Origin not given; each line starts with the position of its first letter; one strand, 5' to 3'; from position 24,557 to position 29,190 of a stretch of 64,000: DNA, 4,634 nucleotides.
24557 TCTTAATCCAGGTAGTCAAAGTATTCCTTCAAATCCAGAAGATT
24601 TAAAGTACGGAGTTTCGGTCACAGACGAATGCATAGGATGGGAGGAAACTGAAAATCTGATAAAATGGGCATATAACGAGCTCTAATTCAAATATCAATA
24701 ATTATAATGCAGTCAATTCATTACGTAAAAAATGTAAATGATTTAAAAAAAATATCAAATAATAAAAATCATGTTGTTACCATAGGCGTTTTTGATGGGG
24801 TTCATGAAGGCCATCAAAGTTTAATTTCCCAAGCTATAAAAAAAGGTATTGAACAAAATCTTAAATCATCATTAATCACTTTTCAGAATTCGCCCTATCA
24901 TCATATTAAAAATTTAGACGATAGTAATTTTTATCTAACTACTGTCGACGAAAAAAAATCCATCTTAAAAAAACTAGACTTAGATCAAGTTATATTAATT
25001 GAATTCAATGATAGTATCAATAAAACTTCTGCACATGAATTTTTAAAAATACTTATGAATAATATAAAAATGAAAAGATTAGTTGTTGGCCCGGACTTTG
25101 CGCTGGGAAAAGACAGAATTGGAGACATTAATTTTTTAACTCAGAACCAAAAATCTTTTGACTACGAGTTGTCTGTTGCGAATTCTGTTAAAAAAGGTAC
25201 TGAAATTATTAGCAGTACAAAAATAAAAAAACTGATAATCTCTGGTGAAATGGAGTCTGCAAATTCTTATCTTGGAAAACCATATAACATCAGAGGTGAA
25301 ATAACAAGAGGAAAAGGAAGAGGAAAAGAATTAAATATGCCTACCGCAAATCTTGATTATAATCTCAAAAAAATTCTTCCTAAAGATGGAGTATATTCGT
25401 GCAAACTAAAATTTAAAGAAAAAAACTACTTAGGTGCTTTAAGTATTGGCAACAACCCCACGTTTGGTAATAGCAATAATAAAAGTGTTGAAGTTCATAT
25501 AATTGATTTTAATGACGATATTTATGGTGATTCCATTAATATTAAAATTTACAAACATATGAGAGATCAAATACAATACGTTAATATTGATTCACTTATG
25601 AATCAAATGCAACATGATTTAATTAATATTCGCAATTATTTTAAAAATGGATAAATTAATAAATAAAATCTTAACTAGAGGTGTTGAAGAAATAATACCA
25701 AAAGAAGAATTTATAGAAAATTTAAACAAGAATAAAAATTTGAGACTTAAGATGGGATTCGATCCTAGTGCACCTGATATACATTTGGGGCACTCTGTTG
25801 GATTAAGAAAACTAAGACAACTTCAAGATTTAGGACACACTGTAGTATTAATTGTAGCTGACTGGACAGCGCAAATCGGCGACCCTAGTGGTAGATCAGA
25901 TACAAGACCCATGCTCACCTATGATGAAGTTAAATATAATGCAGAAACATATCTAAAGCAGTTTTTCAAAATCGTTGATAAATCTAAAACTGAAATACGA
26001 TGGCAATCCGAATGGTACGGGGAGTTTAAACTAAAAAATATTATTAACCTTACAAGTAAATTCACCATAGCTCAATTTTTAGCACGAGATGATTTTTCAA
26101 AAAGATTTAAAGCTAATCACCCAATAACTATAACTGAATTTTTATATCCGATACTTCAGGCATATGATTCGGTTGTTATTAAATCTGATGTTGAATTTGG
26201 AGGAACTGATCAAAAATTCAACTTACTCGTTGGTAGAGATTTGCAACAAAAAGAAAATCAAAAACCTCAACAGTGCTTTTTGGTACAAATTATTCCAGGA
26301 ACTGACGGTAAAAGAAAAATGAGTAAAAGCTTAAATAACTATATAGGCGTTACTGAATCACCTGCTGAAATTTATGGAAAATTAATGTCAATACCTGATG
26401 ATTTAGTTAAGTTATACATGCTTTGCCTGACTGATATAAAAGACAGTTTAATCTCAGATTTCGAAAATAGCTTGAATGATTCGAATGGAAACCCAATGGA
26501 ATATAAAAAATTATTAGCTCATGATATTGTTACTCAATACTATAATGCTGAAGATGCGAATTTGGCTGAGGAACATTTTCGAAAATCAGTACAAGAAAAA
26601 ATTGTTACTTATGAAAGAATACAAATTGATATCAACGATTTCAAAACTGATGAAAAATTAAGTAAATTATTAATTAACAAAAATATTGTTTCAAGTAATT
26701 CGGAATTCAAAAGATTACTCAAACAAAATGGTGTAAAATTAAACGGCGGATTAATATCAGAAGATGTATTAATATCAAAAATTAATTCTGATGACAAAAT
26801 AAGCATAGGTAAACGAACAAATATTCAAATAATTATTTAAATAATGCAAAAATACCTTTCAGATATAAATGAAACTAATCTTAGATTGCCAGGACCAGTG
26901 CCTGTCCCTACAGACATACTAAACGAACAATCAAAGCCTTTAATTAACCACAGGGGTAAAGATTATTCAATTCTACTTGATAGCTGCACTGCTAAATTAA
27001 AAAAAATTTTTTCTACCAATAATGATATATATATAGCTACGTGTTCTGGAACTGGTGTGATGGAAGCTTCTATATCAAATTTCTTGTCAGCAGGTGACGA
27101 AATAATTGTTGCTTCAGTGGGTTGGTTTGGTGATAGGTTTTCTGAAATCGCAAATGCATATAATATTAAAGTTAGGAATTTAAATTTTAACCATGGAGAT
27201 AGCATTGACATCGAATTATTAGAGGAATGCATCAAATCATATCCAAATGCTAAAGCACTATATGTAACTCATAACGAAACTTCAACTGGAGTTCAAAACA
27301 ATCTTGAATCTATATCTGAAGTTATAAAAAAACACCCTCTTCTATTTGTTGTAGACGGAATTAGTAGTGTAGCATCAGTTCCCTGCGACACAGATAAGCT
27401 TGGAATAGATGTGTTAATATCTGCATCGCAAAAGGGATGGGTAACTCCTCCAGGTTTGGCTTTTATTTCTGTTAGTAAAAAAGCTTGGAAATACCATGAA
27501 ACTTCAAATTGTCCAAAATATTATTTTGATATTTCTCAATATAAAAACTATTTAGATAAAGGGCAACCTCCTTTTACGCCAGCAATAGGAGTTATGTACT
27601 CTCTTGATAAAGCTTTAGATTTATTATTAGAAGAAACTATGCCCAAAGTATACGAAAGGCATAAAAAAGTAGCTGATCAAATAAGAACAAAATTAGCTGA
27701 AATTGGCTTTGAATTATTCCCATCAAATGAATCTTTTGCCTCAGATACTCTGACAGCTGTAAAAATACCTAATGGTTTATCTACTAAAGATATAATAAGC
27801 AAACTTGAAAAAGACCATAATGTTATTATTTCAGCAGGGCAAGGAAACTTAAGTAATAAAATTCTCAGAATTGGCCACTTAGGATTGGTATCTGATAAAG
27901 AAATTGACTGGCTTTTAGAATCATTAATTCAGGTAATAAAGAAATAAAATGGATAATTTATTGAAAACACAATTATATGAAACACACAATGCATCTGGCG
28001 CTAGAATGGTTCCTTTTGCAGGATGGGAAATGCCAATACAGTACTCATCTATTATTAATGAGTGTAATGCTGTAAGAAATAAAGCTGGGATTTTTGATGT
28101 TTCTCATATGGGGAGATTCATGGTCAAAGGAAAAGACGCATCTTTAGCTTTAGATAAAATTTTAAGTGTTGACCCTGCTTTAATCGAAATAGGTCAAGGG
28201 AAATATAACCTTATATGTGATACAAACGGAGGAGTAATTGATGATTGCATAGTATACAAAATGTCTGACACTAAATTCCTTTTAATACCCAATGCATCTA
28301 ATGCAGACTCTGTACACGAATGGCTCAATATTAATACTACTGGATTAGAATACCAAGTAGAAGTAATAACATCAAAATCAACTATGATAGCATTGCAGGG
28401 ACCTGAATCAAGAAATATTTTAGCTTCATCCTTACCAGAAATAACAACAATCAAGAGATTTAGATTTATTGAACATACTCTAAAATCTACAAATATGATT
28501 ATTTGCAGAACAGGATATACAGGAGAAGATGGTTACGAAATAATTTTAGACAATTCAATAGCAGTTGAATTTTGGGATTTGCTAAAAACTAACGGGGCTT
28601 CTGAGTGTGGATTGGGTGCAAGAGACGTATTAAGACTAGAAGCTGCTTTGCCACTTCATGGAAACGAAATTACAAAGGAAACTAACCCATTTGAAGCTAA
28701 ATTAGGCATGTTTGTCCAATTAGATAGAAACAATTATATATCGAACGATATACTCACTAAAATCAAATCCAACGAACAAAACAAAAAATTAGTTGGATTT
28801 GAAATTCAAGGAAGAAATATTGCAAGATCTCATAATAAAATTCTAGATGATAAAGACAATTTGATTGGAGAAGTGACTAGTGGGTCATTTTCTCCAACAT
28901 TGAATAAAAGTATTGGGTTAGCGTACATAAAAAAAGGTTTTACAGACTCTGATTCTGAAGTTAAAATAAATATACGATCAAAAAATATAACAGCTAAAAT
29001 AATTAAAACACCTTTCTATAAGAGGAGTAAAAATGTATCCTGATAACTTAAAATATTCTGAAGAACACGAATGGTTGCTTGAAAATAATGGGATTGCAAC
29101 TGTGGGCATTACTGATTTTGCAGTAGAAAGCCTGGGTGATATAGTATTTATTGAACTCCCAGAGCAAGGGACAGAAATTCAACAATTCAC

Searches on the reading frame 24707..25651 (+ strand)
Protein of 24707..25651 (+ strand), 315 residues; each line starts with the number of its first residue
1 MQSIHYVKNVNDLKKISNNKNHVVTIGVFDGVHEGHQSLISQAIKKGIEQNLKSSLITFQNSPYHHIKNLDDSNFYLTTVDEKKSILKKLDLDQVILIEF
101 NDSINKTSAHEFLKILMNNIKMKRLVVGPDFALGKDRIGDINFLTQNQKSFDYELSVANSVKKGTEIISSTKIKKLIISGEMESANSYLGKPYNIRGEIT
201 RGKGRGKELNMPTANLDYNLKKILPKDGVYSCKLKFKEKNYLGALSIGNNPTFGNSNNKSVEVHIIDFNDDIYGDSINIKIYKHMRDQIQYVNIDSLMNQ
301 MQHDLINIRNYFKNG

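Call 47: search_protein_families(library=pfam, proteins=[window:24707-25651:+], max_evalue=0.00001)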
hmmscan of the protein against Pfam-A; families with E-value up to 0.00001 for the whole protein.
window:24707-25651:+ (315 aa): 2 families
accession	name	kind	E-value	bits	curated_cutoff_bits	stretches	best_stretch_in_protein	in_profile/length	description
PF06574.18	FAD_syn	-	9.1e-42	143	27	1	17-172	3-158/158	FAD synthetase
PF01687.23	Flavokinase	-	4.3e-39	134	19.6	1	189-312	1-124/124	Riboflavin kinase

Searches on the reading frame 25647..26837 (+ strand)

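Call 47: search_protein_families(library=pfam, proteins=[window:25647-26837:+], max_evalue=0.00001)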
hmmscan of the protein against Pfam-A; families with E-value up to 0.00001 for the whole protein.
window:25647-26837:+ (397 aa): 1 family
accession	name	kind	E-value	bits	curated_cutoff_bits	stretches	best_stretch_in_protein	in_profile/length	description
PF00579.31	tRNA-synt_1b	-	7.2e-75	252.5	21.1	1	28-313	2-289/292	tRNA synthetases class I (W and Y)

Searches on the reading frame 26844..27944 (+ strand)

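Call 47: search_protein_families(library=pfam, proteins=[window:26844-27944:+], max_evalue=0.00001)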
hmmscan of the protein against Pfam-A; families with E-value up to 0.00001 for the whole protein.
window:26844-27944:+ (367 aa): 3 families
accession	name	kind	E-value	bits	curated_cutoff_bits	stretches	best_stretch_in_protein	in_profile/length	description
PF00266.25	Aminotran_5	-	5.6e-30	105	21.5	1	35-333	35-339/371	Aminotransferase class-V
PF00155.27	Aminotran_1_2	-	5.2e-11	42.8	19.7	1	57-361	62-361/361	Aminotransferase class I and II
PF01053.26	Cys_Met_Meta_PP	-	8.6e-07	28.3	27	1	63-197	70-198/381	Cys/Met metabolism PLP-dependent enzyme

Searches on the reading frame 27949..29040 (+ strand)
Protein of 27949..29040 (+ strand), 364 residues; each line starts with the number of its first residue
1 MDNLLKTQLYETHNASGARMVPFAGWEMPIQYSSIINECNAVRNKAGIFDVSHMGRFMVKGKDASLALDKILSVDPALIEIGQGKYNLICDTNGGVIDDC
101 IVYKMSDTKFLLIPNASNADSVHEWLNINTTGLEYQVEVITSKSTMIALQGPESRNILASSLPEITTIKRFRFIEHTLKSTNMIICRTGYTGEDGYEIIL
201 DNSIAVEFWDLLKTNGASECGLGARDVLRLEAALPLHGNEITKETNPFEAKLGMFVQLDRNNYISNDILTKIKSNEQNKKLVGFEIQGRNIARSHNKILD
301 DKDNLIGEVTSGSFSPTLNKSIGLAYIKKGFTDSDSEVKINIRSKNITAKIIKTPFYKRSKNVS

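Call 47: search_protein_families(library=pfam, proteins=[window:27949-29040:+], max_evalue=0.00001)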
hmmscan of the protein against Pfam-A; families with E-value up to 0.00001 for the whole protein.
window:27949-29040:+ (364 aa): 2 families
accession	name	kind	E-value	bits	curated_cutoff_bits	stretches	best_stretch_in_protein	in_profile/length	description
PF01571.26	GCV_T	-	2.5e-83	279.7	25.6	1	9-254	1-254/255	Aminomethyltransferase folate-binding domain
PF08669.17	GCV_T_C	-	1.9e-23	82.6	25.9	1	279-358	1-80/80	Glycine cleavage T-protein C-terminal barrel domain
